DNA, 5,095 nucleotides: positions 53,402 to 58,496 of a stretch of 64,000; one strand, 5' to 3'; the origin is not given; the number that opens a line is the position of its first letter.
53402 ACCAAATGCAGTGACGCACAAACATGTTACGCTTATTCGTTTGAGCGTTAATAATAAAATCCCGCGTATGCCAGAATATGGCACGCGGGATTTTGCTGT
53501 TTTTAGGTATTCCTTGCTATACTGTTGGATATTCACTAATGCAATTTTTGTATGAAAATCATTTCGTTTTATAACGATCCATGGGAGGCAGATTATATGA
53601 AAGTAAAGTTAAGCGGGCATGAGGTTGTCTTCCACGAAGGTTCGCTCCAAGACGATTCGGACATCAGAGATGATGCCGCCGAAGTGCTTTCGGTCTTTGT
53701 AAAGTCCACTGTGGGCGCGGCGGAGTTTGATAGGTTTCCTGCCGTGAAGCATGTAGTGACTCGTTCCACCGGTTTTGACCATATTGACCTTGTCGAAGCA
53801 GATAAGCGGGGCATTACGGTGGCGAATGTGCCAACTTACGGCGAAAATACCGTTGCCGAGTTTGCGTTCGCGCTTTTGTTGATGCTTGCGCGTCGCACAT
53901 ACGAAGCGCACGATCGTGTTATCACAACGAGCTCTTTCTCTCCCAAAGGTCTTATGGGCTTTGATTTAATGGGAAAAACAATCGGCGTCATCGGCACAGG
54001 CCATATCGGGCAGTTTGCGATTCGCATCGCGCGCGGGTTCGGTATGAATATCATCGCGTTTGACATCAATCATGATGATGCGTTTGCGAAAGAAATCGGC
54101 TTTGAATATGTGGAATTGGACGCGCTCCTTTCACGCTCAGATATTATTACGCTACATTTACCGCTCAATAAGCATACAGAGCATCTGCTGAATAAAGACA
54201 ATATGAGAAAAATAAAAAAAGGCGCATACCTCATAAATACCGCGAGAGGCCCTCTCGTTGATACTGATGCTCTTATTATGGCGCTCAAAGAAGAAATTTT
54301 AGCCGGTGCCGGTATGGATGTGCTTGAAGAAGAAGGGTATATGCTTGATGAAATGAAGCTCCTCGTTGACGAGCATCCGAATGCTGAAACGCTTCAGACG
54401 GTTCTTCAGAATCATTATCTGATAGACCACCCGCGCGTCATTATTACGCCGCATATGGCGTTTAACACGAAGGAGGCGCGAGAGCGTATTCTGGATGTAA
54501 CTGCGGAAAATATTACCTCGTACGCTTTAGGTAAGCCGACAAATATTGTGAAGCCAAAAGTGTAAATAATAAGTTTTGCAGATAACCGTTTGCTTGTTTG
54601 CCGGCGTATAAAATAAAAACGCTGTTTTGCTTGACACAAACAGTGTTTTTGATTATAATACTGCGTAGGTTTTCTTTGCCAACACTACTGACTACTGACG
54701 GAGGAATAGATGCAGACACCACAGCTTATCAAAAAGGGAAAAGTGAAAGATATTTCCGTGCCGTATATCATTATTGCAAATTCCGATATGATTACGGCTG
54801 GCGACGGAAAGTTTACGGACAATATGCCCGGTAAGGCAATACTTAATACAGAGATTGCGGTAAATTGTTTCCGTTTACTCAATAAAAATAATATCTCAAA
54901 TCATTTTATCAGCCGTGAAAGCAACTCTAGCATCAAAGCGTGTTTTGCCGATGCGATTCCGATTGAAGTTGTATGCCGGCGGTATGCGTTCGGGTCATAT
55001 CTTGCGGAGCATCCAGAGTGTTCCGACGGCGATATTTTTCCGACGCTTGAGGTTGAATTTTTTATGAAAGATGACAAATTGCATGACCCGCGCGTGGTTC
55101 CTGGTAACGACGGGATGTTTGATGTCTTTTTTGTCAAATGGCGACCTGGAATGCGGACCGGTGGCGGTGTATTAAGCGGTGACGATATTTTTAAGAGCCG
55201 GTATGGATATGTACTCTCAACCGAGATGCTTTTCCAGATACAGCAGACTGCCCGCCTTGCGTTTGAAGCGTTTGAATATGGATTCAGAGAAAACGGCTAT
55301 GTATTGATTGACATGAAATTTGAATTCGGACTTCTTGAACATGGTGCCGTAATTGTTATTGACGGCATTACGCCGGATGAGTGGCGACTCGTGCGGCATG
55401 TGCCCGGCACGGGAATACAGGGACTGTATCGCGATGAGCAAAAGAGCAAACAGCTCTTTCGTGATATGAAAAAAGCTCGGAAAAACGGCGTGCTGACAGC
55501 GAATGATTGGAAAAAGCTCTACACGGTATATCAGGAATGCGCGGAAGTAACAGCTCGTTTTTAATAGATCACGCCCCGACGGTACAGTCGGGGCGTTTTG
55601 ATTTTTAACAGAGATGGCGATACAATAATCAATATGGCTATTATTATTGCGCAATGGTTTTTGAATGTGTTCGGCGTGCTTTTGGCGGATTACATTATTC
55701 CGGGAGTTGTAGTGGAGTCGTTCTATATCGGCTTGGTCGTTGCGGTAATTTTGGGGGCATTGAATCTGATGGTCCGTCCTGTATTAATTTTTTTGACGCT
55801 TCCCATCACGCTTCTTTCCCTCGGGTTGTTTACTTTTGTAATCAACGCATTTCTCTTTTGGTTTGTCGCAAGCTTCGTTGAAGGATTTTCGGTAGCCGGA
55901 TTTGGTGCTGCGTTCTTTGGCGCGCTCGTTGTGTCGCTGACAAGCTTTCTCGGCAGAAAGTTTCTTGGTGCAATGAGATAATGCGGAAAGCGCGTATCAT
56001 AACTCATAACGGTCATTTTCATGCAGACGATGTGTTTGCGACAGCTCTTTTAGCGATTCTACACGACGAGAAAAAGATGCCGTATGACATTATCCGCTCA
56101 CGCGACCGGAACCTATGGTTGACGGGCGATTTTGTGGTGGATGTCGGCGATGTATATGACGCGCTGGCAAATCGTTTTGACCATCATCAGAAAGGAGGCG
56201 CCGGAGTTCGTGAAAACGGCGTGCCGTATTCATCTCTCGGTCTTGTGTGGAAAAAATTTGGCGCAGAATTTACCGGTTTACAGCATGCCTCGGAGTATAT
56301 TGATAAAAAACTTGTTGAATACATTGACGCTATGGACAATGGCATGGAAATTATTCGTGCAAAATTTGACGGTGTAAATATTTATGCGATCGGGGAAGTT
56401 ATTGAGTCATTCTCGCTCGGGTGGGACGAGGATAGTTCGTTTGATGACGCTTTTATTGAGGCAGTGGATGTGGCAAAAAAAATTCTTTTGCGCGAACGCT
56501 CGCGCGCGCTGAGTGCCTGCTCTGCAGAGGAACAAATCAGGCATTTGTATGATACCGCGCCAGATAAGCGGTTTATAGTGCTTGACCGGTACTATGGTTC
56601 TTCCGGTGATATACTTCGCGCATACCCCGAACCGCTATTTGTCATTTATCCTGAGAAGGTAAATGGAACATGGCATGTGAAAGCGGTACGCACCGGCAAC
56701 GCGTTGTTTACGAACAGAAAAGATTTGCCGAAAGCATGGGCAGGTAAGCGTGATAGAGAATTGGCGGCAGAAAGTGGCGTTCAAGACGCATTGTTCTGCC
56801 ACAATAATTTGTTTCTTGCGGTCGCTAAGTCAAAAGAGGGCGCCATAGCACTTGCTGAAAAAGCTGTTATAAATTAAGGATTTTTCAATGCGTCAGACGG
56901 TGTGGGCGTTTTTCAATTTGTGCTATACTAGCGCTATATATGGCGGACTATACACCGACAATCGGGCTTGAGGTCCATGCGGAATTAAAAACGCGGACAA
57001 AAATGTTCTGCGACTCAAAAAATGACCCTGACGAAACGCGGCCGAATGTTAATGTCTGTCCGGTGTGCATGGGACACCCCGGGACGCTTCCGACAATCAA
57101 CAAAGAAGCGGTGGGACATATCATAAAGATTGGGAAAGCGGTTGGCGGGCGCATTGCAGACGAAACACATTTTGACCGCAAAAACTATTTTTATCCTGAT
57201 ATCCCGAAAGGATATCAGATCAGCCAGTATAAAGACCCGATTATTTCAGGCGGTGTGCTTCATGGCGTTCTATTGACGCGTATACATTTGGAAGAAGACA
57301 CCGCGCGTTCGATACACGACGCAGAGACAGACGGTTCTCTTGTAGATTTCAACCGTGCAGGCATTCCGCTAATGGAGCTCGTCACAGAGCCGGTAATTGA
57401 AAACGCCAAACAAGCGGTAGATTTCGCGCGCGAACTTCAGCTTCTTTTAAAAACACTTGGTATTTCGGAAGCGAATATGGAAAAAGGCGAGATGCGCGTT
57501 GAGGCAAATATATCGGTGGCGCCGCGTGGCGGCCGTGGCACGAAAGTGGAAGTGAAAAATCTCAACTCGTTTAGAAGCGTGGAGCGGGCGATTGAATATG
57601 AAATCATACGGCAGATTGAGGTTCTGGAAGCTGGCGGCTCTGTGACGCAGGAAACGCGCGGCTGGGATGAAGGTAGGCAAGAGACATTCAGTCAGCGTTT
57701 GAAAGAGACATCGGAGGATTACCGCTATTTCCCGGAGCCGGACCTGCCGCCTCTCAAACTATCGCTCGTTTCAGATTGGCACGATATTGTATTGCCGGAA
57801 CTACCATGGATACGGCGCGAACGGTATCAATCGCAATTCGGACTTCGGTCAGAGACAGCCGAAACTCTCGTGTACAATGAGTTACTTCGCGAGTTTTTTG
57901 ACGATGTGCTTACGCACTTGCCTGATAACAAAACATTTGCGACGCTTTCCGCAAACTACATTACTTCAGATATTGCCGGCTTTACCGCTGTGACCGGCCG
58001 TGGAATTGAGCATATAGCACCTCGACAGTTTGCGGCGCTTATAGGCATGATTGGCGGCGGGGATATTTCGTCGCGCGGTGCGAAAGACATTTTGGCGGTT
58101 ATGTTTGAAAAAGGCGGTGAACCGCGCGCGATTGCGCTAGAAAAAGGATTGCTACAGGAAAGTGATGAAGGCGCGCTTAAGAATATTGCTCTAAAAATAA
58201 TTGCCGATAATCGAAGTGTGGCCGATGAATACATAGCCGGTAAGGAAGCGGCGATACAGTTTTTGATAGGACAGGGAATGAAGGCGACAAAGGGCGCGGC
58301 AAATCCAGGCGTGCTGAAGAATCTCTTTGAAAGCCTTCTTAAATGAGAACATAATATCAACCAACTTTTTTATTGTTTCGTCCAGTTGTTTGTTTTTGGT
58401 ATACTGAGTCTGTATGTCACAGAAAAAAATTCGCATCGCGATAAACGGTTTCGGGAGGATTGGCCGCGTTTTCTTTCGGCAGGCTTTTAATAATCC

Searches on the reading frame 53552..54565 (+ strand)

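Call 10: search_protein_families(library=pfam, proteins=[window:53552-54565:+], max_evalue=0.001)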
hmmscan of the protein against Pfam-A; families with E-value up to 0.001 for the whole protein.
window:53552-54565:+ (337 aa): 6 families
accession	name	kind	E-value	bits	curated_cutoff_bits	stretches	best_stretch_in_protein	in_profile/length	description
PF02826.25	2-Hacid_dh_C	-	5.9e-56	189.1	25.1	1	106-303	1-178/178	D-isomer specific 2-hydroxyacid dehydrogenase, NAD binding domain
PF00389.36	2-Hacid_dh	-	7e-25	87.7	24.6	1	21-333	18-133/134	D-isomer specific 2-hydroxyacid dehydrogenase, catalytic domain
PF07991.19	KARI_N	-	0.00012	22.1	20.6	1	139-228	2-92/165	Acetohydroxy acid isomeroreductase, NADPH-binding domain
PF03446.21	NAD_binding_2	-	0.00018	22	21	1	143-249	1-111/161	NAD binding domain of 6-phosphogluconate dehydrogenase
PF00107.32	ADH_zinc_N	-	0.00043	20.7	31.8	1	152-187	2-38/129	Zinc-binding dehydrogenase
PF01262.27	AlaDh_PNT_C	-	0.00049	20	23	1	144-189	31-78/214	Alanine dehydrogenase/PNT, C-terminal domain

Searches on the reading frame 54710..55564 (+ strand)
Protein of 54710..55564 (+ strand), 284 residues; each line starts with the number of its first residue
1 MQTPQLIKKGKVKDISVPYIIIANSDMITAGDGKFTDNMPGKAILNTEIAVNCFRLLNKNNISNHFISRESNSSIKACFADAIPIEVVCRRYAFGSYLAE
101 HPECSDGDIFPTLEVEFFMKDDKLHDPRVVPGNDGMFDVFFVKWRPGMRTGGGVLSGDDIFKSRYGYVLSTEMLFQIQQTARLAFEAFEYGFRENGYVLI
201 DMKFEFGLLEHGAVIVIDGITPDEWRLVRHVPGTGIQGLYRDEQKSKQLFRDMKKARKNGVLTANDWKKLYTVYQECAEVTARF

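Call 10: search_protein_families(library=pfam, proteins=[window:54710-55564:+], max_evalue=0.001)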
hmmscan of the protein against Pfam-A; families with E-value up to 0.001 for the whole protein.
window:54710-55564:+ (284 aa): 1 family
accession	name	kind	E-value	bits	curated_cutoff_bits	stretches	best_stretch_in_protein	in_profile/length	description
PF01259.24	SAICAR_synt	-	2.3e-39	136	20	2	7-129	2-127/233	SAICAR synthetase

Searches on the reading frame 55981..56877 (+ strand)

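Call 10: search_protein_families(library=pfam, proteins=[window:55981-56877:+], max_evalue=0.001)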
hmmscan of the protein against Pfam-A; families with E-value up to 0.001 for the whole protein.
window:55981-56877:+ (298 aa): 1 family
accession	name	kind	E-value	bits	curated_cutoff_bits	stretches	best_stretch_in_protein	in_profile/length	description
PF03690.18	MYG1_exonuc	-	1.6e-66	225.6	22.1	1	6-296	2-318/318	Uncharacterised protein family (UPF0160)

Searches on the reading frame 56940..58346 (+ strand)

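Call 10: search_protein_families(library=pfam, proteins=[window:56940-58346:+], max_evalue=0.001)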
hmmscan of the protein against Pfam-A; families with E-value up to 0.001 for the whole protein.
window:56940-58346:+ (468 aa): 2 families
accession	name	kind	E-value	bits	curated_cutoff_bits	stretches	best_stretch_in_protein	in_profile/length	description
PF02934.20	GatB_N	-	1.9e-106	355.7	23.4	1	7-275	2-272/277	GatB/GatE catalytic domain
PF02637.23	GatB_Yqey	-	2.3e-30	105.8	27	1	320-467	3-148/148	GatB domain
